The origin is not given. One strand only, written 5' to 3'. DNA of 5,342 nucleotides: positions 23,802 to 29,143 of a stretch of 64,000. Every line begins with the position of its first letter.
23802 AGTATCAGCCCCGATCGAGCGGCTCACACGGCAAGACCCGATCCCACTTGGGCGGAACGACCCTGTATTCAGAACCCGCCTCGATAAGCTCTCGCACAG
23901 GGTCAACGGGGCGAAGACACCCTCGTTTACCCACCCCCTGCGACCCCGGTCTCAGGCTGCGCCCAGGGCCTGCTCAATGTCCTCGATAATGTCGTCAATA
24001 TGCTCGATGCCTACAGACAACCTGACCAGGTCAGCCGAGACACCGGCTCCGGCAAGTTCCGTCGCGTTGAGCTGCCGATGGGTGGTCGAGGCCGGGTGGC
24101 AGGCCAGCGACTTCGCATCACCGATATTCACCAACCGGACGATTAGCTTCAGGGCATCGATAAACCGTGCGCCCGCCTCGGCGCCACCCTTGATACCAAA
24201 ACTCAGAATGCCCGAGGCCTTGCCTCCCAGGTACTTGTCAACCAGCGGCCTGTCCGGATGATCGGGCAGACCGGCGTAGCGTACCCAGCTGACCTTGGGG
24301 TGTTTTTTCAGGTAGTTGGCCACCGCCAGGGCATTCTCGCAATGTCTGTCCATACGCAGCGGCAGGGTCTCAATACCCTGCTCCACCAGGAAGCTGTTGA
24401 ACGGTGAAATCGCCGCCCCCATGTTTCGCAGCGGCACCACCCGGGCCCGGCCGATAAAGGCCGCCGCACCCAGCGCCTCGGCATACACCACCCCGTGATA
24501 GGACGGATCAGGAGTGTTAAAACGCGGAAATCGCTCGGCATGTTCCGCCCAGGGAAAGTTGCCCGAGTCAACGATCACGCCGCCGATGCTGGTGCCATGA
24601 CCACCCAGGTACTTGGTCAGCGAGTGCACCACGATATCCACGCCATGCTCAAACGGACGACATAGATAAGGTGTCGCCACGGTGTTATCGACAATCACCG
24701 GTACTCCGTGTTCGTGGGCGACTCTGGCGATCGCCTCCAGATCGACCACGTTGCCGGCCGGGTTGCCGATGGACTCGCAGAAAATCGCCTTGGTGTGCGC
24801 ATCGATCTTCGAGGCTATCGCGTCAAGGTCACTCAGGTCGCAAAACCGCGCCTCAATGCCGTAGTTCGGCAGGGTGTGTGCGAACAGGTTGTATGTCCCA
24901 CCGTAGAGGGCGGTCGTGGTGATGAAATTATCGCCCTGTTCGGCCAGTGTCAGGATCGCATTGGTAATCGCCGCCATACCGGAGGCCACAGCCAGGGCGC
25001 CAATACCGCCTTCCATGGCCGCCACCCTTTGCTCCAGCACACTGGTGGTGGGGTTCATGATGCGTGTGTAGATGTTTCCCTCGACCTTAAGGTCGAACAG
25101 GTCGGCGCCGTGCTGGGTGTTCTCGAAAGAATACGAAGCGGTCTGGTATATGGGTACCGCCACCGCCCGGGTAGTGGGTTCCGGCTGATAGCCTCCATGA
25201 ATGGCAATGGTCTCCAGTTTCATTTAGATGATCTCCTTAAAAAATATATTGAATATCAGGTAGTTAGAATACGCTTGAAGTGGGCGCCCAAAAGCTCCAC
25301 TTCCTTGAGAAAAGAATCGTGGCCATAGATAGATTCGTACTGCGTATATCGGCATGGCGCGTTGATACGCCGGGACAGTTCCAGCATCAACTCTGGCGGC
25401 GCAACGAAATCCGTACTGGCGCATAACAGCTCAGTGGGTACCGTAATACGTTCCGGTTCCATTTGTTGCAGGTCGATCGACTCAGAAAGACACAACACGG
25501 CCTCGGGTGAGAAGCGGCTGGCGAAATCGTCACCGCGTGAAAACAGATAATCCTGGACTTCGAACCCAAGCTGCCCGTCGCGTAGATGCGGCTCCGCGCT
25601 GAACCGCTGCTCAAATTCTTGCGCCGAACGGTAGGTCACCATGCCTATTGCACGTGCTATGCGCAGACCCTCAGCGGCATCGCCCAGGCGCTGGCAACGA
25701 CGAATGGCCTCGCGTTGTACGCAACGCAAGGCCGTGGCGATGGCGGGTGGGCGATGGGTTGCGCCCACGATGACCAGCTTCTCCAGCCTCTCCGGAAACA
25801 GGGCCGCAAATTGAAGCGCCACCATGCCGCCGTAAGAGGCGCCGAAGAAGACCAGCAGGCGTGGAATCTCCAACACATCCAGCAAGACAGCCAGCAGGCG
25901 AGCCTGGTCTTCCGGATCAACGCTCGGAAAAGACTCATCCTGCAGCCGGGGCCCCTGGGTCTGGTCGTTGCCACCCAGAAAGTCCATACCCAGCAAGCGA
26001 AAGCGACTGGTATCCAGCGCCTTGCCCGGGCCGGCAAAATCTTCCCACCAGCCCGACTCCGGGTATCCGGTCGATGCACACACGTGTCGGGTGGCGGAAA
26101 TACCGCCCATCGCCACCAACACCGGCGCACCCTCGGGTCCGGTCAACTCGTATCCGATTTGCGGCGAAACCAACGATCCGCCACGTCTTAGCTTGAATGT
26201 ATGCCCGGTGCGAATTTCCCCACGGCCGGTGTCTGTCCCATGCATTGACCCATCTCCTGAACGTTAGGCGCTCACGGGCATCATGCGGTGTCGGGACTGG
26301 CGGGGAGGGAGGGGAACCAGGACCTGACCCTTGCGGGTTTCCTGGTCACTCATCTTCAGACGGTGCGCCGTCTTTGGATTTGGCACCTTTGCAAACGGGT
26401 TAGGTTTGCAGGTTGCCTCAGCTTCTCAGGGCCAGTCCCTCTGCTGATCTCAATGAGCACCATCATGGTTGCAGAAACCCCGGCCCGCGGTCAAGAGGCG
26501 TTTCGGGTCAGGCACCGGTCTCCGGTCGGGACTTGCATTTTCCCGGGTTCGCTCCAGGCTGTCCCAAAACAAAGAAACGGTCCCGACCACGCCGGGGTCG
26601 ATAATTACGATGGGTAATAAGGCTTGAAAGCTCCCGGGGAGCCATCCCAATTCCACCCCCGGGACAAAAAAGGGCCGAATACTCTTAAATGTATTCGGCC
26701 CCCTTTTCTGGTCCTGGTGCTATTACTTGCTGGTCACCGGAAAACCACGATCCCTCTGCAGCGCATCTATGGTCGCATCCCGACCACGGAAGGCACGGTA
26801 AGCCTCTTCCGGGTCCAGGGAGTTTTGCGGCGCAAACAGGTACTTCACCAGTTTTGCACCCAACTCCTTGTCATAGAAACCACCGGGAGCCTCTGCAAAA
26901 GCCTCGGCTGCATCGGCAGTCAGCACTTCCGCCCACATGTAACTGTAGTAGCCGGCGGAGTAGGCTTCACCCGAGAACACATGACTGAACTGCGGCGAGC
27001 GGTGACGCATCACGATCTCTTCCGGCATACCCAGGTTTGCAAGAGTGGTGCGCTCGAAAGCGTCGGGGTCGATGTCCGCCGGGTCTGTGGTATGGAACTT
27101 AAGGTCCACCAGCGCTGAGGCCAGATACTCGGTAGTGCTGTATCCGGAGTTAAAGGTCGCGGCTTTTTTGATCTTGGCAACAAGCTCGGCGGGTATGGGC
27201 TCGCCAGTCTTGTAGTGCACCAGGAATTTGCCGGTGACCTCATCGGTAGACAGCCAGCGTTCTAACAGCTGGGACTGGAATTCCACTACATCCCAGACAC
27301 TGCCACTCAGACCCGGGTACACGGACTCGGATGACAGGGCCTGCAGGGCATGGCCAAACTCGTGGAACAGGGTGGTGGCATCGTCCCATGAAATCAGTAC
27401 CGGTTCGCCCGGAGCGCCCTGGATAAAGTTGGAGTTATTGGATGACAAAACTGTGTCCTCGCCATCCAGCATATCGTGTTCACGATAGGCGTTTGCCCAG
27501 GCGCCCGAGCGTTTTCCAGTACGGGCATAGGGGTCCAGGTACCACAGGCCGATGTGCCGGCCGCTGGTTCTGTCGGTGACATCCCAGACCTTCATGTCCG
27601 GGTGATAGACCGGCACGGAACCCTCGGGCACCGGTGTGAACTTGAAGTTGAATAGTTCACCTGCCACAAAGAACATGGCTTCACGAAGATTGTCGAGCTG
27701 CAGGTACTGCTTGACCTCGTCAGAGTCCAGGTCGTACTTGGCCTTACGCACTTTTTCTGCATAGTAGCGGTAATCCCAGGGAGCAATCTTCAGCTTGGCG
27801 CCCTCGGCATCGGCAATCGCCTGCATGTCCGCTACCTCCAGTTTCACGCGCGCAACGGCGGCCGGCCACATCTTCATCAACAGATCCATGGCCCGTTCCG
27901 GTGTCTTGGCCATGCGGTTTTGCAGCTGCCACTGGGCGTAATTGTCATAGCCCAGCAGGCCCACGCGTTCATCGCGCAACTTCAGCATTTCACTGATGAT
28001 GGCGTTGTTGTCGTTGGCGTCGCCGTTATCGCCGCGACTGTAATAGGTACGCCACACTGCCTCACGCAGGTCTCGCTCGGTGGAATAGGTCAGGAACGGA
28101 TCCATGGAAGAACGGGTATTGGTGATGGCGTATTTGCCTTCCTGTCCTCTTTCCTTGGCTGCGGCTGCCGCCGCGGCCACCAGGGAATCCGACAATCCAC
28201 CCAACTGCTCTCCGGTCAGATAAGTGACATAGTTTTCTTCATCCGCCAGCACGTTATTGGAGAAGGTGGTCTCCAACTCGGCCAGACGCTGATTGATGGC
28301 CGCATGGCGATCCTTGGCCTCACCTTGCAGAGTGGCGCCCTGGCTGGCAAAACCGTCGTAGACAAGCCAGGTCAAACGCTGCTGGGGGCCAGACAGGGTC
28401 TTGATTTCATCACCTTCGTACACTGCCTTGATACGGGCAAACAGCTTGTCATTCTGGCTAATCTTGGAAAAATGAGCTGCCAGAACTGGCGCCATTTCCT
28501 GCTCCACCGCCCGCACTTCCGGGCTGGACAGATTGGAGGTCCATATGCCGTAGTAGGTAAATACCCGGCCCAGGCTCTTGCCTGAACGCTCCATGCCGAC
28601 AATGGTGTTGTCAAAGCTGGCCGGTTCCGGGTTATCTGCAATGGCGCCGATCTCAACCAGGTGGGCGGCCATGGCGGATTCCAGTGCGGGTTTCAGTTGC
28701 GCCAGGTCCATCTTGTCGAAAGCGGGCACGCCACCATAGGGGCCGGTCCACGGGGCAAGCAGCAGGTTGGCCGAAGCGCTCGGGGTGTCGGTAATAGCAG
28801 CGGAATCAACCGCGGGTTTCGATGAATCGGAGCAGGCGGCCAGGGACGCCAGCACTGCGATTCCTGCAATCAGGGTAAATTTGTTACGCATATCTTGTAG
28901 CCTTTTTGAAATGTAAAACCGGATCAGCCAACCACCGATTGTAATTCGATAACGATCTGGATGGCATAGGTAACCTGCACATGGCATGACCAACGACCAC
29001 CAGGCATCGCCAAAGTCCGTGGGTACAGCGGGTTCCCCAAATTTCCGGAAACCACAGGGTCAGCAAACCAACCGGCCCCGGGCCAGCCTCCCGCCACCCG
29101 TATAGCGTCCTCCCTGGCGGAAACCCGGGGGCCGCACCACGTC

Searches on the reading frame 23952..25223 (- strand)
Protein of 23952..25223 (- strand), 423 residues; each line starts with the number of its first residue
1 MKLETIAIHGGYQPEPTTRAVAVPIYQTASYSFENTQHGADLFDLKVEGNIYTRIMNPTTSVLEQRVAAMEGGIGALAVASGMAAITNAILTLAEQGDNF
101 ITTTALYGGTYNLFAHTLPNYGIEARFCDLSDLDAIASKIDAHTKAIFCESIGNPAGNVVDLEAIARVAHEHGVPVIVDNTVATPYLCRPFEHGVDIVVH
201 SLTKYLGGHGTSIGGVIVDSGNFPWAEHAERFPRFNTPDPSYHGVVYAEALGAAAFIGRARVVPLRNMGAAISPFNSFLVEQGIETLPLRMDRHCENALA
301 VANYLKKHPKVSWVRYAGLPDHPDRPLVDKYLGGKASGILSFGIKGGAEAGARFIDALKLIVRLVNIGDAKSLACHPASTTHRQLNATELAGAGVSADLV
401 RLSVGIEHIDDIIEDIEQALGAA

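Call 8: search_protein_families(library=pfam, proteins=[window:23952-25223:-], max_evalue=0.01)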
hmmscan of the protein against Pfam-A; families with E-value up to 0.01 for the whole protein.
window:23952-25223:- (423 aa): 6 families
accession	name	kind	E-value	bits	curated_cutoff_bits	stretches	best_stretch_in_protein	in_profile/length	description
PF01053.26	Cys_Met_Meta_PP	-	2.2e-139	464.7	27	1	4-420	1-380/381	Cys/Met metabolism PLP-dependent enzyme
PF01041.23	DegT_DnrJ_EryC1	-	1.1e-10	41.8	19.8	1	57-182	23-148/360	DegT/DnrJ/EryC1/StrS aminotransferase family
PF00155.27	Aminotran_1_2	-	1.5e-09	37.9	19.7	1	76-253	68-264/361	Aminotransferase class I and II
PF00266.25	Aminotran_5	-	1.4e-06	27.9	21.5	1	85-213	76-210/371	Aminotransferase class-V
PF01212.27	Beta_elim_lyase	-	8.4e-05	22.5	27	1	57-222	31-214/288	Beta-eliminating lyase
PF05889.19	SepSecS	-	0.0025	17.1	21.1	1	129-256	140-273/389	O-phosphoseryl-tRNA(Sec) selenium transferase, SepSecS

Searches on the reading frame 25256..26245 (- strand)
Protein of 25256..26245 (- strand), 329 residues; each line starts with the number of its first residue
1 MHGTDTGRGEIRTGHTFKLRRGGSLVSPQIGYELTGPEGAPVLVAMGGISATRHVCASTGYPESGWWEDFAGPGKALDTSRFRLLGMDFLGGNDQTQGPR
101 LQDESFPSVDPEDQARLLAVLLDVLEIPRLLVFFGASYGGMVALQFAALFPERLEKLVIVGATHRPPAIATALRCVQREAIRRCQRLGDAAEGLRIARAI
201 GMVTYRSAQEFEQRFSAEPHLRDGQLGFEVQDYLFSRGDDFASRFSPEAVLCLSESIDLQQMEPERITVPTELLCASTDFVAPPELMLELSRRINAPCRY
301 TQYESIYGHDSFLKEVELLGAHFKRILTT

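Call 8: search_protein_families(library=pfam, proteins=[window:25256-26245:-], max_evalue=0.01)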
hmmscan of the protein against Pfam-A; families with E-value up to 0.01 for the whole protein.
window:25256-26245:- (329 aa): 4 families
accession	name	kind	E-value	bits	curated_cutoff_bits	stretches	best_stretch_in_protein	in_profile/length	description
PF00561.26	Abhydrolase_1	-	8.6e-12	45.7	25.8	1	60-172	8-108/245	alpha/beta hydrolase fold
PF12146.15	Hydrolase_4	-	2.8e-06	27.2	27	1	131-307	78-231/239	Serine aminopeptidase, S33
PF12697.13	Abhydrolase_6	-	0.00012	23.3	26.3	1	83-223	34-152/217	Alpha/beta hydrolase family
PF03096.20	Ndr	-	0.0072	15.5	23.3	1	101-169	74-139/283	Ndr family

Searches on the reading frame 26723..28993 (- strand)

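Call 65: search_protein_families(library=pfam, proteins=[window:26723-28993:-], max_evalue=0.00001)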
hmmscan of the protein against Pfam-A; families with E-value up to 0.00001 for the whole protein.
window:26723-28993:- (756 aa): 1 family
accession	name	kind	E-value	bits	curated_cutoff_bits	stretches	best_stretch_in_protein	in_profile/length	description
PF01432.26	Peptidase_M3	-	1.4e-99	335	27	1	300-749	1-455/457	Peptidase family M3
